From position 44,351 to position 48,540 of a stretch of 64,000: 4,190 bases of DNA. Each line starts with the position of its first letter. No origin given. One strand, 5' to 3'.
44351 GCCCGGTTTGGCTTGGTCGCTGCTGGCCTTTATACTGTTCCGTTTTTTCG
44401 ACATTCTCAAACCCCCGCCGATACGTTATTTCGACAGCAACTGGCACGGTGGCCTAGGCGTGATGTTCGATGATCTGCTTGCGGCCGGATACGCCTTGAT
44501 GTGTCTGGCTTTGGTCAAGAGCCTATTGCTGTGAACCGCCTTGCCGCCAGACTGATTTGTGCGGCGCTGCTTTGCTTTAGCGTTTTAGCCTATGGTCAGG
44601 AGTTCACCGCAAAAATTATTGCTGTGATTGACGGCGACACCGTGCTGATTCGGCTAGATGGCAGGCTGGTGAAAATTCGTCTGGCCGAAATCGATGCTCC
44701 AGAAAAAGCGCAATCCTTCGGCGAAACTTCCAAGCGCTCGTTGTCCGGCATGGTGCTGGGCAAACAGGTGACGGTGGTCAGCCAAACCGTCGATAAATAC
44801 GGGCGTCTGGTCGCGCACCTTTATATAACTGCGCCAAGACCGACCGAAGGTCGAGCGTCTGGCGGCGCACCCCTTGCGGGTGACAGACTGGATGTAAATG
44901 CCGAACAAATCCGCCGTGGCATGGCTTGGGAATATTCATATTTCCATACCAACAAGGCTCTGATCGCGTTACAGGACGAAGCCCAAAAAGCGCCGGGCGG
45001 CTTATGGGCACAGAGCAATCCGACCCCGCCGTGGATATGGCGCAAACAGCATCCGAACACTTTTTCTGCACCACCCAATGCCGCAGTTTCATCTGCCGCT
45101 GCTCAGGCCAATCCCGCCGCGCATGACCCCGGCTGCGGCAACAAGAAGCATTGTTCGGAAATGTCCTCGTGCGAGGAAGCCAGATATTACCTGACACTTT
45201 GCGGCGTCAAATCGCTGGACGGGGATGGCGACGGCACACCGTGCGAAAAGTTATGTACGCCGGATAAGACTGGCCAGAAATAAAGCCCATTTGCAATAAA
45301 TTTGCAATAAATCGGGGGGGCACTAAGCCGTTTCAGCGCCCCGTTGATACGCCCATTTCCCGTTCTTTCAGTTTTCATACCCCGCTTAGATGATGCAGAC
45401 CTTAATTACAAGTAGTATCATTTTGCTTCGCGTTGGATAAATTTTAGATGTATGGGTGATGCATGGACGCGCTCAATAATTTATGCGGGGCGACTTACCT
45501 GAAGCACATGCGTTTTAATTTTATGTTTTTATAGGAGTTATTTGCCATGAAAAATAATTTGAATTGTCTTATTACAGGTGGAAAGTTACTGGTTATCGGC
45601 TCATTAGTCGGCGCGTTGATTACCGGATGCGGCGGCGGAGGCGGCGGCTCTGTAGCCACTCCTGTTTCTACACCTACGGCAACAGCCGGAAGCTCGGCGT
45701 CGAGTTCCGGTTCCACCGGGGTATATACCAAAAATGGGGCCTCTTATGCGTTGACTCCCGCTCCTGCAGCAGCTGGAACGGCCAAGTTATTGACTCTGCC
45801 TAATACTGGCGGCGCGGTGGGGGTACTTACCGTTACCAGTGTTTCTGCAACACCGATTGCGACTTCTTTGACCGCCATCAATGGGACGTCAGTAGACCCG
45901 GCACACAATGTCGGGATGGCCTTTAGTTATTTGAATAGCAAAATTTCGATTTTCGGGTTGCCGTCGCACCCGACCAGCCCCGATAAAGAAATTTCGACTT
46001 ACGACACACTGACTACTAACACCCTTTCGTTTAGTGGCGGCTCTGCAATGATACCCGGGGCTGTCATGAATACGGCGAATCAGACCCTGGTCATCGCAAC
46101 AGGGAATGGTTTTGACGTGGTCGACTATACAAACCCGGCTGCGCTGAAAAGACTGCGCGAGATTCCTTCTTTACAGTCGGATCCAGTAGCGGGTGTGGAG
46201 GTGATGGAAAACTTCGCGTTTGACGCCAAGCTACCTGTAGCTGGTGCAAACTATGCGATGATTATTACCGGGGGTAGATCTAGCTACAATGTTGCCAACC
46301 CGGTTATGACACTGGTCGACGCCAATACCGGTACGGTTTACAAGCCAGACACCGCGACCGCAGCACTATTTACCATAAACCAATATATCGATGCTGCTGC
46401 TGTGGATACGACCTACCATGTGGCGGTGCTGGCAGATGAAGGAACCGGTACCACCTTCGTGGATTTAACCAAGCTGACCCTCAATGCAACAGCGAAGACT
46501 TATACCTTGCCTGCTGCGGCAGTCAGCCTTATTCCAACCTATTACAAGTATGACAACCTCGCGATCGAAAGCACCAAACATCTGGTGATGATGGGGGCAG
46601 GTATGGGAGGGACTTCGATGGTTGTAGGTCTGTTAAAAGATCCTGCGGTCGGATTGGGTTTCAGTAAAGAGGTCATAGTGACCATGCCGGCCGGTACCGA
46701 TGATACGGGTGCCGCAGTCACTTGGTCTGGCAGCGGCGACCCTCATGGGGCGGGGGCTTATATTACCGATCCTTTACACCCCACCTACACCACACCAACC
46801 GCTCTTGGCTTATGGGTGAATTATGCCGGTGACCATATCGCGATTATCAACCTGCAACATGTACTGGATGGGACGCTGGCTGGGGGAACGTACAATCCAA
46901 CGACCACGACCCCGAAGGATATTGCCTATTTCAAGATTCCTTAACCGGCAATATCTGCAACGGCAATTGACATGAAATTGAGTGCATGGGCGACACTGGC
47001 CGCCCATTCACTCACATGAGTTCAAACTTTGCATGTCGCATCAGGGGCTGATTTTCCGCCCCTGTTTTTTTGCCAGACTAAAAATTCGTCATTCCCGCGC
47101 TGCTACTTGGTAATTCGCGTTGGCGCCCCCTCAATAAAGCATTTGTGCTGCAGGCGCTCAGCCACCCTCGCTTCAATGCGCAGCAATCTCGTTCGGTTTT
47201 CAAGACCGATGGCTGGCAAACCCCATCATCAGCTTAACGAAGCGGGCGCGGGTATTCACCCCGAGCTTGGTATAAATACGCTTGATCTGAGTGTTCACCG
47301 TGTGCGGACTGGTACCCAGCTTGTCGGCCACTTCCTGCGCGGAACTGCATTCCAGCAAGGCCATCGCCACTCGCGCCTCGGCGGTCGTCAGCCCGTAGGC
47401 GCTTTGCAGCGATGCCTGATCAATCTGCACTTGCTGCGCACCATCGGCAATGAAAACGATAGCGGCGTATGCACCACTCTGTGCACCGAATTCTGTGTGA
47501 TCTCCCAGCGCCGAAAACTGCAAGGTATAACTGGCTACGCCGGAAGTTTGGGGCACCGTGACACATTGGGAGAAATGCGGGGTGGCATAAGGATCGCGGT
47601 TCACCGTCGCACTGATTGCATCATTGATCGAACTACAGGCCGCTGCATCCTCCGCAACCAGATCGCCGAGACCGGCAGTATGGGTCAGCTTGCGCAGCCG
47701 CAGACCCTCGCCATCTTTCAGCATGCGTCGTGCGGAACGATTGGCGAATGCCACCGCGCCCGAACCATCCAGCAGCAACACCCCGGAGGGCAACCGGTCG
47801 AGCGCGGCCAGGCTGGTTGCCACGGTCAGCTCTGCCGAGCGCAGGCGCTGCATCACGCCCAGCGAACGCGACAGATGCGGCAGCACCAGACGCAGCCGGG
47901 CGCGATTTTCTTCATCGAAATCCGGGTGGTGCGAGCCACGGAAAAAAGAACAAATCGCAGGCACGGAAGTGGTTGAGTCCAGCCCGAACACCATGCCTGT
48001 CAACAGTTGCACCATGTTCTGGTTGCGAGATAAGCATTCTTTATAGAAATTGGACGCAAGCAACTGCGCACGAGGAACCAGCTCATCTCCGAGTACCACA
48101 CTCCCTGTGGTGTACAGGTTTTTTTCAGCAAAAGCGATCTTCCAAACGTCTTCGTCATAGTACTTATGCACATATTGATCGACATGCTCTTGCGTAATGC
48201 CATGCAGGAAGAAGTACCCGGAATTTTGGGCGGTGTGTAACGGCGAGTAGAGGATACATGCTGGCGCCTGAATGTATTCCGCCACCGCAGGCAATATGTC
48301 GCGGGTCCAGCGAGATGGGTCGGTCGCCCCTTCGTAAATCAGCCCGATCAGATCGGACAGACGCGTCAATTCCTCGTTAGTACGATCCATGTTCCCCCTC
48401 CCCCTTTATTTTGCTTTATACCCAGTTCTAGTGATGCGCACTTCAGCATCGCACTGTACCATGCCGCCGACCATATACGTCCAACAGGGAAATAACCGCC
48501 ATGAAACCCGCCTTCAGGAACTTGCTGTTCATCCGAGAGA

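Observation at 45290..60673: Island of repeated 'sensor-LuxR regulator <- -> large lipoprotein' modules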

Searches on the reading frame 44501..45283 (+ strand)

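Call 4: search_protein_families(library=pfam, proteins=[window:44501-45283:+], max_evalue=0.01)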
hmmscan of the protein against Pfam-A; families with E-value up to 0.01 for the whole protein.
window:44501-45283:+ (260 aa): 2 families
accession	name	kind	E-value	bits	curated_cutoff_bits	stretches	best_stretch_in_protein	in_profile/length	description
PF00565.23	SNase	-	6.9e-19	68.7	21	1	58-171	1-107/107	Staphylococcal nuclease homologue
PF05901.16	Excalibur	-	6.8e-10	39.6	22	1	215-249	1-36/36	Excalibur calcium-binding domain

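Call 5: search_protein_families(library=ncbifam, proteins=[window:44501-45283:+], max_evalue=0.01)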
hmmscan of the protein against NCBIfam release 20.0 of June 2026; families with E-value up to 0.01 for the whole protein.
window:44501-45283:+ (260 aa): 2 families
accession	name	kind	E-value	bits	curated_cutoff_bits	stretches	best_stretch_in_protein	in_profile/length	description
NF047969.1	CaNuclEcnA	equivalog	1.5e-11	44.5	180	1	34-71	4-41/151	calcium-activated nuclease EcnA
NF047694.1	TnucaseNucIStaph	equivalog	0.00038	20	250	1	37-109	47-128/175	thermonuclease NucI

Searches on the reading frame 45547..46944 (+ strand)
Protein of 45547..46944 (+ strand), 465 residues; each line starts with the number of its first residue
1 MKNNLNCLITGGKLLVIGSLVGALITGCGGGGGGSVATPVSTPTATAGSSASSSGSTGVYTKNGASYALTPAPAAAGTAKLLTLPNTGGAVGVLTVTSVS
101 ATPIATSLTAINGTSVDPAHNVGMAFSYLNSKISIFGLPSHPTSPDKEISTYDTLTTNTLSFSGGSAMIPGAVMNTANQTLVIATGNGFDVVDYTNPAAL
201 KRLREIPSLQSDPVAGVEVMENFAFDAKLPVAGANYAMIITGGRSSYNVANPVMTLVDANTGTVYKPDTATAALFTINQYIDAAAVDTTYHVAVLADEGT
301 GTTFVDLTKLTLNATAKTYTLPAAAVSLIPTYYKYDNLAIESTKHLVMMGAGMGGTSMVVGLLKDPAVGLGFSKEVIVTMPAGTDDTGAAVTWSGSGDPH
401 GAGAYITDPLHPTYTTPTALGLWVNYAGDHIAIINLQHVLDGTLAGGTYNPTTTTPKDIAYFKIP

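Call 4: search_protein_families(library=pfam, proteins=[window:45547-46944:+], max_evalue=0.01)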
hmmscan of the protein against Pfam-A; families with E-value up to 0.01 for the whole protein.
window:45547-46944:+ (465 aa): 0 families

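Call 5: search_protein_families(library=ncbifam, proteins=[window:45547-46944:+], max_evalue=0.01)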
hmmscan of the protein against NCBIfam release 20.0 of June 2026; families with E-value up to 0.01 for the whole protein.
window:45547-46944:+ (465 aa): 0 families

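Call 105: search_solved_structures(query=window:45547-46944:+, max_evalue=0.1)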
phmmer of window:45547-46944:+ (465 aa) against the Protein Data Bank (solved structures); distinct sequences matched with E-value up to 0.1: 0.

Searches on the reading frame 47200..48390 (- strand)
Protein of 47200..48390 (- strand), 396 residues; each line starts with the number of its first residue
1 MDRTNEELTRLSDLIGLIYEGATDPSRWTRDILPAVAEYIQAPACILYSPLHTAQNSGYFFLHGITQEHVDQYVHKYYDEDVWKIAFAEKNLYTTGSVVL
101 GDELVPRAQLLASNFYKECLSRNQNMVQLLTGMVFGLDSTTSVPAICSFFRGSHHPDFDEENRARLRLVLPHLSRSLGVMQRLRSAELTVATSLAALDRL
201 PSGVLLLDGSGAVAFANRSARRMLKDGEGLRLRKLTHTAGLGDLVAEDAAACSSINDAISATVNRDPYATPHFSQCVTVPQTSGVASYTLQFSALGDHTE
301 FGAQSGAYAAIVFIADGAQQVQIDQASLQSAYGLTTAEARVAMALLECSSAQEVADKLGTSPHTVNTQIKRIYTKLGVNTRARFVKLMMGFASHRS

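Call 4: search_protein_families(library=pfam, proteins=[window:47200-48390:-], max_evalue=0.01)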
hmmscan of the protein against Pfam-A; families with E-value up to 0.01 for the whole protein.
window:47200-48390:- (396 aa): 6 families
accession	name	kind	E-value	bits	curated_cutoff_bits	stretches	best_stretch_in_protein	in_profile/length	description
PF00196.25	GerE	-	5.8e-07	29.5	23.5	1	334-386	3-55/57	Bacterial regulatory proteins, luxR family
PF13542.12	HTH_Tnp_ISL3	-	4.7e-05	23.2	27.4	1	337-372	16-50/51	Helix-turn-helix domain of transposase family ISL3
PF08281.18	Sigma70_r4_2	-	0.0002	21.4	25.7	1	343-376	21-54/54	Sigma-70, region 4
PF13556.12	HTH_30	-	0.0018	18.5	27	1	344-381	7-45/59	PucR C-terminal helix-turn-helix domain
PF00126.33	HTH_1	-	0.0027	18.1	26.6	1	340-378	5-43/60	Bacterial regulatory helix-turn-helix protein, lysR family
PF00989.32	PAS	-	0.009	16.4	22.6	0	196-224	6-34/113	PAS fold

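Call 5: search_protein_families(library=ncbifam, proteins=[window:47200-48390:-], max_evalue=0.01)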
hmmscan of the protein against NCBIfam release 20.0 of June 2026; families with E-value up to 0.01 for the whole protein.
window:47200-48390:- (396 aa): 9 families
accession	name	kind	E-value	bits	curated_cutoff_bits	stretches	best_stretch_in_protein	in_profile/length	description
NF052445.1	RespRegMctR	equivalog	2.2e-09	37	300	1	312-389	123-200/205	two-component system response regulator MctR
NF041232.1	BagY_FevT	exception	9.3e-09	34.6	700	1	328-386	291-349/367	LuxR family transcriptional regulator BagY/FevT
TIGR03020.2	EpsA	equivalog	5.2e-06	26.3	170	1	325-385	181-242/247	XrtB/PEP-CTERM-associated transcriptional regulator EpsA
NF047608.1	LIC13292_fam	subfamily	4.5e-05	23.6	200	1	330-385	99-154/166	LIC13292 family transcriptional regulator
NF007018.1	PRK09483.1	equivalog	0.00064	19.4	280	1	316-388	128-203/217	UvrY/SirA/GacA family response regulator transcription factor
NF003420.0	PRK04841.1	equivalog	0.0019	16.3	537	1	333-385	838-890/903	HTH-type transcriptional regulator MalT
TIGR02937.1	sigma70-ECF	superfamily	0.0027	17.3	42.9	1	339-376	122-161/165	sigma-70 family RNA polymerase sigma factor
NF007685.0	PRK10360.1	equivalog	0.0046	16.8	258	1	331-388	135-192/196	response regulator transcription factor UhpA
NF007505.1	PRK10100.1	equivalog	0.0075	16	250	0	322-385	133-196/204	biofilm master transcriptional regulator CsgD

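Call 35: search_solved_structures(query=window:47200-48390:-, max_evalue=1)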
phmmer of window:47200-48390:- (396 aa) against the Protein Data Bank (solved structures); distinct sequences matched with E-value up to 1: 13.
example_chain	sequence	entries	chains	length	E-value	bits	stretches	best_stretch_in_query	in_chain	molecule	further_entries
4wt0_B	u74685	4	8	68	0.007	18.1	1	334-383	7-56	Response regulator receiver domain protein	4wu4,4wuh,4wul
7dwm_A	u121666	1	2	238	0.009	17.8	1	332-390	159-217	Transcriptional regulator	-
4wsz_A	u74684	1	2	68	0.0093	17.7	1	334-383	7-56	Response regulator receiver domain protein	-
4qol_A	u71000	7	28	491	0.044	15.5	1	37-153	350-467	Catalase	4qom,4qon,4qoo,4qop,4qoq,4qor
5hev_A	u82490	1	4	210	0.046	15.4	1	334-383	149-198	Response regulator protein VraR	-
1fse_A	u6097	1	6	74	0.063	15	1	327-387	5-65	GERE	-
4yn8_A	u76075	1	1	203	0.091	14.5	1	303-383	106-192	Response regulator ChrA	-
7yrt_A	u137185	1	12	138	0.13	13.9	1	182-224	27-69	histidine kinase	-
1zlj_A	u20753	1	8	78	0.35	12.5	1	332-383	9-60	Dormancy Survival Regulator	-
1zlk_A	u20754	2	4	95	0.51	12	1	332-383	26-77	Dormancy Survival Regulator | TWO COMPONENT TRANSCRIPTIONAL REGULATORY PROTEIN DEVR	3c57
3kln_A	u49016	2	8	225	0.7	11.5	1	333-382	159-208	Transcriptional regulator, LuxR family | Transcriptional regulator VpsT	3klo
9p6i_A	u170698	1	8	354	0.75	11.4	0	185-224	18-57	histidine kinase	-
3lfp_A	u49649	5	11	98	0.85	11.3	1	128-171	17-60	Csp231I C protein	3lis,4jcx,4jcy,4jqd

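Call 62: find_homologous_proteins(query=window:47200-48390:-, max_evalue=1e-20)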
Query window:47200-48390:- (396 aa): 263 proteins with E <= 1e-20 among 8000 candidates; the best 120 are listed.
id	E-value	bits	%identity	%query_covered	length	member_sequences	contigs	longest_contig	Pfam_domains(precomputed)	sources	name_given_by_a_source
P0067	1.7e-260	881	100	100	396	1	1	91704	PF00196.26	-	-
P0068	4.5e-214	728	82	100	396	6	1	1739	PF00196.26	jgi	-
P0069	8.7e-209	710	79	100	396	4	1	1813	PF00196.26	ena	-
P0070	1.7e-208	709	79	100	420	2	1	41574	-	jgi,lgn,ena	-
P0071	2.2e-207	706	79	100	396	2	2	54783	PF00196.26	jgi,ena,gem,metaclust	metaclust:\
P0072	3.1e-206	702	79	100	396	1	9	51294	PF13384.13,PF00196.26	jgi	jgi:DNA-binding CsgD family transcriptional regulator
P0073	1.3e-203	693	78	100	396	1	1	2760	PF13384.13,PF00196.26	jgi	jgi:DNA-binding CsgD family transcriptional regulator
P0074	3.8e-203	692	77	100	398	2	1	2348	PF00196.26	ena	-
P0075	3.3e-202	689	77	99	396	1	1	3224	PF00196.26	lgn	-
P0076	1.0e-200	684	76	100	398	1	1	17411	PF00196.26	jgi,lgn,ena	-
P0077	1.7e-200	683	77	100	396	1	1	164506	PF00196.26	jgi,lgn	jgi:DNA-binding CsgD family transcriptional regulator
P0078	1.2e-198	677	75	100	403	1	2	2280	PF00196.26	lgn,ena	-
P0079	1.9e-198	676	76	100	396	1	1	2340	PF00196.26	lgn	-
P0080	1.0e-197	674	76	100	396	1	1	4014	PF00196.26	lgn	-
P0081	1.7e-196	670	76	100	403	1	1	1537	PF00196.26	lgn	-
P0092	5.4e-189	645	73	100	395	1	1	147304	-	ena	-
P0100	1.0e-186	638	73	100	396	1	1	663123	PF00196.26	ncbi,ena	-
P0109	3.1e-184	630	72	100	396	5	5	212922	PF00196.26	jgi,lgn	jgi:DNA-binding CsgD family transcriptional regulator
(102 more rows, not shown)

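Call 63: find_encoding_contigs(protein=P0071, flank=5000, max_places=2)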
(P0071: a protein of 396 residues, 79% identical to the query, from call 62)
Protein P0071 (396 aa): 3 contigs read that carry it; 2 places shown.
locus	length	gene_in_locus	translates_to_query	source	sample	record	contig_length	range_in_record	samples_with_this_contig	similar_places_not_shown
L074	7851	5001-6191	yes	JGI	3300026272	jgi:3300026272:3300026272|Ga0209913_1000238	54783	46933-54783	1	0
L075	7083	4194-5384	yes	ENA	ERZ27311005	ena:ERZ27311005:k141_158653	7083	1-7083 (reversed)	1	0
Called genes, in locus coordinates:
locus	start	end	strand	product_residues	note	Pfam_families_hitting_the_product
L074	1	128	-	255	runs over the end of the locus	PF01203:T2SSN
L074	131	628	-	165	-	PF04612:T2SSM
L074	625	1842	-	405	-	PF05134:T2SSL, PF12693:GspL_C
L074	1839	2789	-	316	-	PF21687:T2SSK_1st, PF12836:HHH_3 (faint), PF03934:T2SSK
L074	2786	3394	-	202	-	PF07963:N_methyl, PF11612:T2SSJ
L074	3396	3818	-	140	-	PF07963:N_methyl, PF02501:T2SSI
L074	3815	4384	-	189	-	PF07963:N_methyl (weak)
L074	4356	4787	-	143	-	PF07963:N_methyl, PF08334:T2SSG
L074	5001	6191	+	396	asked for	PF00196:GerE (weak)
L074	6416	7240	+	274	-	-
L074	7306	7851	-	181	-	?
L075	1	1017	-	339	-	?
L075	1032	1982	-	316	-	PF21687:T2SSK_1st, PF12836:HHH_3 (faint), PF03934:T2SSK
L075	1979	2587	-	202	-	PF07963:N_methyl, PF11612:T2SSJ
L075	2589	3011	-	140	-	PF07963:N_methyl, PF02501:T2SSI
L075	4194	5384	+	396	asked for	PF00196:GerE (weak)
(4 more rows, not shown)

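Call 64: find_encoding_contigs(protein=P0077, flank=5000, max_places=1)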
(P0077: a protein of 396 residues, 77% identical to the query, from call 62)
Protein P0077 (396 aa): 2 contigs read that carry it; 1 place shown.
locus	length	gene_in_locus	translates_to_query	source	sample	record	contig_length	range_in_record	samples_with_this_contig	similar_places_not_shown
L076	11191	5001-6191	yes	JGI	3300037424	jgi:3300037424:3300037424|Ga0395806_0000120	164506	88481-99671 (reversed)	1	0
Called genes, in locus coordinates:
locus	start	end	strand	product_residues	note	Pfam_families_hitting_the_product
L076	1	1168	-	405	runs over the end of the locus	-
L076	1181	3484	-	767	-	-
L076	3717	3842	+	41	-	-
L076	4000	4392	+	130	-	-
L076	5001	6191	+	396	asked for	PF00196:GerE (weak)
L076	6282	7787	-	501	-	-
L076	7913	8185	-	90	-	-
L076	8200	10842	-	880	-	PF00690:Cation_ATPase_N, PF00122:E1-E2_ATPase, PF00702:Hydrolase, PF13246:Cation_ATPase, PF12710:HAD (weak), PF08282:Hydrolase_3 (faint), PF00689:Cation_ATPase_C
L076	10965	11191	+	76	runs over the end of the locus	-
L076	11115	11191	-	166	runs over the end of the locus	-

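Call 65: find_encoding_contigs(protein=P0092, flank=6000, max_places=1)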
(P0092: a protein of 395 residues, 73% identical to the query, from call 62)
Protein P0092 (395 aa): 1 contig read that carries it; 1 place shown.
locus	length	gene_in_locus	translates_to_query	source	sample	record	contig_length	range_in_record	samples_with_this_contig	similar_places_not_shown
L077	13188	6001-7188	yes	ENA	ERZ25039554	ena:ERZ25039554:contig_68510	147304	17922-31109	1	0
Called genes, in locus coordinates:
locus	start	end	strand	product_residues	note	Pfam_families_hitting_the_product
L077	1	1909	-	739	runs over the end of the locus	PF01833:TIG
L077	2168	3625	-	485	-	-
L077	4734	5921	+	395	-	-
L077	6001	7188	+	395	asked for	-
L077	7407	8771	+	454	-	PF00171:Aldedh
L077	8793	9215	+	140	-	-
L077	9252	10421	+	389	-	PF08545:ACP_syn_III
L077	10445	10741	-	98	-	-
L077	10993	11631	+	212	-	PF07690:MFS_1, PF00083:Sugar_tr (weak)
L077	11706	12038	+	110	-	-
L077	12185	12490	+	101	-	-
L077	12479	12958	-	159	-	-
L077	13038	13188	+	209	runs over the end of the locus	PF00015:MCPsignal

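Call 68: find_encoding_contigs(protein=P0072, flank=5000, max_places=3)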
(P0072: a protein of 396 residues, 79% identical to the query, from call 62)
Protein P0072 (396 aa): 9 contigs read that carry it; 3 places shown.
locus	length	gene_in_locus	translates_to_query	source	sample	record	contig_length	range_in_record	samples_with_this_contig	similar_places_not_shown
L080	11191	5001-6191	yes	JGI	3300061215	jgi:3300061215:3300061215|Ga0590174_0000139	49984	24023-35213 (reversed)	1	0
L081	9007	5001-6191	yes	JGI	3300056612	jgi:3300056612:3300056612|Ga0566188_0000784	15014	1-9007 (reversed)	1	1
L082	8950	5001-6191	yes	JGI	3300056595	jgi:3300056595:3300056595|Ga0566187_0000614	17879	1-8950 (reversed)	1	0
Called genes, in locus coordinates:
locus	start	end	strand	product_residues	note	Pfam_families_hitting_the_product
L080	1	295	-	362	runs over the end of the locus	PF03462:PCRF, PF00472:RF-1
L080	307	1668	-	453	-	PF05201:GlutR_N, PF01488:Shikimate_DH, PF03807:F420_oxidored (faint), PF00745:GlutR_dimer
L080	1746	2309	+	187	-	-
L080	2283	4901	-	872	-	PF01833:TIG, PF15780:ASH (faint), PF20144:TIG_SUH (faint), PF01833:TIG, PF22073:Cep192_D4 (weak), PF07610:DUF1573, PF22544:HYDIN_VesB_CFA65-like_Ig (weak)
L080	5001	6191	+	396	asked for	PF00196:GerE (weak), PF13384:HTH_23 (faint)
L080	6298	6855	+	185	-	PF07152:YaeQ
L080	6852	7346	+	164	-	PF17775:YchJ_M-like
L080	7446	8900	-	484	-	PF00111:Fer2, PF00970:FAD_binding_6 (weak)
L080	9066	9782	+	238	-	PF00849:PseudoU_synth_2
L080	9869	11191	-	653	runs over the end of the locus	PF20245:DUF6600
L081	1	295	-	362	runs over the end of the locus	PF03462:PCRF, PF00472:RF-1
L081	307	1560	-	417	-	PF05201:GlutR_N, PF03807:F420_oxidored (faint), PF01488:Shikimate_DH, PF00745:GlutR_dimer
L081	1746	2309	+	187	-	-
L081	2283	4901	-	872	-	PF01833:TIG, PF15780:ASH (faint), PF20144:TIG_SUH (faint), PF01833:TIG, PF22073:Cep192_D4 (weak), PF07610:DUF1573, PF22544:HYDIN_VesB_CFA65-like_Ig (weak)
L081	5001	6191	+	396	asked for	PF00196:GerE (weak), PF13384:HTH_23 (faint)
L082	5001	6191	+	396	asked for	PF00196:GerE (weak), PF13384:HTH_23 (faint)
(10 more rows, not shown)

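Call 69: find_encoding_contigs(protein=P0100, flank=5000, max_places=1)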
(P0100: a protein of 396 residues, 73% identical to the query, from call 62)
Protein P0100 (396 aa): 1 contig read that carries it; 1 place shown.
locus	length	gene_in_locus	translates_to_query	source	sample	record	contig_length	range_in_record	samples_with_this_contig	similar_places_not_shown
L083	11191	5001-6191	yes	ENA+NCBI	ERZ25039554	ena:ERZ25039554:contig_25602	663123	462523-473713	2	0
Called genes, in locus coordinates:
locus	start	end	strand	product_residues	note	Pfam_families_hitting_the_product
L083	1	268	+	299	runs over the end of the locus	PF02754:CCG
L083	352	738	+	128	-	PF00581:Rhodanese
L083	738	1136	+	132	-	-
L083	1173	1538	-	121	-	PF04358:DsrC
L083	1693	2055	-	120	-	-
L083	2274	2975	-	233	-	-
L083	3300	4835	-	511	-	-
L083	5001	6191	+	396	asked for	PF00196:GerE (faint)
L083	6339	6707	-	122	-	PF01625:PMSR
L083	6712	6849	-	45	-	PF01625:PMSR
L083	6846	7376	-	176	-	PF01668:SmpB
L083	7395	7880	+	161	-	PF10604:Polyketide_cyc2 (weak), PF03364:Polyketide_cyc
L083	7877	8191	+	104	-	PF03658:Ub-RnfH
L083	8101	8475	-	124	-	-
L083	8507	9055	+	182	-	-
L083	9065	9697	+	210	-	PF01300:Sua5_yciO_yrdC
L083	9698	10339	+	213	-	PF02163:Peptidase_M50 (weak)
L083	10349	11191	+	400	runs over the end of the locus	PF00579:tRNA-synt_1b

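Call 70: find_encoding_contigs(protein=P0109, flank=5000, max_places=2)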
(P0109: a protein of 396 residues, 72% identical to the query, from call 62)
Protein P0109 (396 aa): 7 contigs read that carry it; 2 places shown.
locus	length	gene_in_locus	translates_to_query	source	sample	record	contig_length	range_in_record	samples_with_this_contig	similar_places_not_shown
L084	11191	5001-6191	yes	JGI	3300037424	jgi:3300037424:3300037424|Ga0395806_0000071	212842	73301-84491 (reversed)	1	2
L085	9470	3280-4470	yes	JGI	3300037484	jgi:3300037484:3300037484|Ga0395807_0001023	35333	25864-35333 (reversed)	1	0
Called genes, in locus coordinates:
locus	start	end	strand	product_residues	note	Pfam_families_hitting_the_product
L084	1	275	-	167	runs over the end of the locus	PF14803:Zn_ribbon_Nudix, PF00293:NUDIX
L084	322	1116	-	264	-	PF09976:TPR_21 (weak), PF13512:TPR_18, PF13525:YfiO, PF13174:TPR_6 (faint)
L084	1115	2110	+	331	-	PF01479:S4, PF00849:PseudoU_synth_2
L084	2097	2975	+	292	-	PF02578:Cu-oxidase_4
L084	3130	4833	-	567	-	PF25390:WD40_RLD, PF16410:DUF5018, PF25384:Alsin_RLD (faint), PF25390:WD40_RLD, PF13540:RCC1_2 (weak), PF00415:RCC1, PF13540:RCC1_2, PF00415:RCC1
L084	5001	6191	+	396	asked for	PF00196:GerE (weak)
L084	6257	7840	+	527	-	PF00083:Sugar_tr, PF07690:MFS_1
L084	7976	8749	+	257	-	PF02535:Zip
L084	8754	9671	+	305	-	PF01545:Cation_efflux, PF16916:ZT_dimer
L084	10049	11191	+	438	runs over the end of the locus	PF00919:UPF0004, PF04055:Radical_SAM, PF01938:TRAM (weak), PF18693:TRAM_2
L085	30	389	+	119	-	PF00849:PseudoU_synth_2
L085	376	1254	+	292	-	PF02578:Cu-oxidase_4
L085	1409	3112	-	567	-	PF25390:WD40_RLD, PF16410:DUF5018, PF25384:Alsin_RLD (faint), PF25390:WD40_RLD, PF13540:RCC1_2 (weak), PF00415:RCC1, PF13540:RCC1_2, PF00415:RCC1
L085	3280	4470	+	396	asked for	PF00196:GerE (weak)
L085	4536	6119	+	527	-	PF00083:Sugar_tr, PF07690:MFS_1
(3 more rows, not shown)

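Call 88: search_protein_families(library=pfam, proteins=[L083:2274-2975:-], max_evalue=0.01)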
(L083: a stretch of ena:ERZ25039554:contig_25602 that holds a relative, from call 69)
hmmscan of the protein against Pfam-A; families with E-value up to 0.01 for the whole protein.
L083:2274-2975:- (233 aa): 0 families
